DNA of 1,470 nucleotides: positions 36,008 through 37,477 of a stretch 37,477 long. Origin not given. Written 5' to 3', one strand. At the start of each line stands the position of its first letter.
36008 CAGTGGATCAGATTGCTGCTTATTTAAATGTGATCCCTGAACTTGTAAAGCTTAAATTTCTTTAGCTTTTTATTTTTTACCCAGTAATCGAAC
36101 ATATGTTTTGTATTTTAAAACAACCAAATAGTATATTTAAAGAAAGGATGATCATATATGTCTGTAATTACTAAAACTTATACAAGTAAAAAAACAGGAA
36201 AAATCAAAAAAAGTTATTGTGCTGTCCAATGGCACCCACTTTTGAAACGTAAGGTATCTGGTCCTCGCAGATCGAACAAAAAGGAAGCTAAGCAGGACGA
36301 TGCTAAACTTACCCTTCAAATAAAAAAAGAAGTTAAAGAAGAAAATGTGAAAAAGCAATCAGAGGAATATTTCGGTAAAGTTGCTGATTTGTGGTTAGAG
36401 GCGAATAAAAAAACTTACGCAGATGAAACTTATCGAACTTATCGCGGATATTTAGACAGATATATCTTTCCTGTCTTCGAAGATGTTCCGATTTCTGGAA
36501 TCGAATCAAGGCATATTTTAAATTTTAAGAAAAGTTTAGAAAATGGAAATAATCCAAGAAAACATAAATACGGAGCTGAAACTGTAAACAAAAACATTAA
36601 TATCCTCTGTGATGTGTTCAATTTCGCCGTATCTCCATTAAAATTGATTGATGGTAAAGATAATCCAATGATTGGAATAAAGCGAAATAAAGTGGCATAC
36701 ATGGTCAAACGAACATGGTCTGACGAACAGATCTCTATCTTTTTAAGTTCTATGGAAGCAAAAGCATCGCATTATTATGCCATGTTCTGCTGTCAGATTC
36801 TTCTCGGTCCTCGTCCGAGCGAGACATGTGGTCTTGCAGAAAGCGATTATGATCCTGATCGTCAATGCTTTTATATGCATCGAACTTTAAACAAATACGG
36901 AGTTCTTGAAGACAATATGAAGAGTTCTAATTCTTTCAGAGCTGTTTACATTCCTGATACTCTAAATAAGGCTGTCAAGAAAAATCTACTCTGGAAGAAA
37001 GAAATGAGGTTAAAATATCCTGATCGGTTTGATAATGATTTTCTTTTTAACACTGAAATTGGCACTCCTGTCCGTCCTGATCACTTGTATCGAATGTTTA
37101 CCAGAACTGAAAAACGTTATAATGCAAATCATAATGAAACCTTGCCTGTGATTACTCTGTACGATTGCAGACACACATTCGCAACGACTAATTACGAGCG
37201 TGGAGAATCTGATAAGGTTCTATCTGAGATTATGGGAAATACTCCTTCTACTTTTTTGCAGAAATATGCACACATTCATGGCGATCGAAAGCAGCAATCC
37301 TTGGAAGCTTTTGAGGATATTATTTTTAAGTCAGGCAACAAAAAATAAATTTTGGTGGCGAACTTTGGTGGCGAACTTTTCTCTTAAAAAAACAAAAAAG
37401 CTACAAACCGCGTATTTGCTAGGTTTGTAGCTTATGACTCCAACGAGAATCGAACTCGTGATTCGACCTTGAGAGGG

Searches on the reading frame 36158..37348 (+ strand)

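Call 6: search_protein_families(library=pfam, proteins=[window:36158-37348:+], max_evalue=0.01)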
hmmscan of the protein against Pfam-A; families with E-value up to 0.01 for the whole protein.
window:36158-37348:+ (396 aa): 4 families
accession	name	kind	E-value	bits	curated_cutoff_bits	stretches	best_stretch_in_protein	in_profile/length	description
PF00589.27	Phage_integrase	-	2.1e-11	44.3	27.1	1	191-373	7-168/172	Phage integrase family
PF14659.12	Phage_int_SAM_3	-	9.4e-09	35.8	22.6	1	72-126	2-56/58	Phage integrase, N-terminal SAM-like domain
PF22022.2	Phage_int_M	-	4.3e-08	33.7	27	1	72-132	1-61/96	Phage integrase central domain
PF13102.12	Phage_int_SAM_5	-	0.0094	16.7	22.3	0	79-159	9-84/98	Phage integrase SAM-like domain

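Call 7: search_protein_families(library=phrogs, proteins=[window:36158-37348:+], max_evalue=0.001)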
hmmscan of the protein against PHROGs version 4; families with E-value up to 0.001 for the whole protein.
window:36158-37348:+ (396 aa): 4 families
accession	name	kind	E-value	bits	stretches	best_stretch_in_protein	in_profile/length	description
phrog_1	-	integration and excision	1.8e-47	163.9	1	17-393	121-455/611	integrase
phrog_216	-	integration and excision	1.3e-19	71.4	1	166-387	35-238/301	integrase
phrog_23783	-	integration and excision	1.9e-07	32.2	1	55-163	45-144/162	integrase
phrog_7685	-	integration and excision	2.1e-07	31.7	1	253-389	121-239/240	integrase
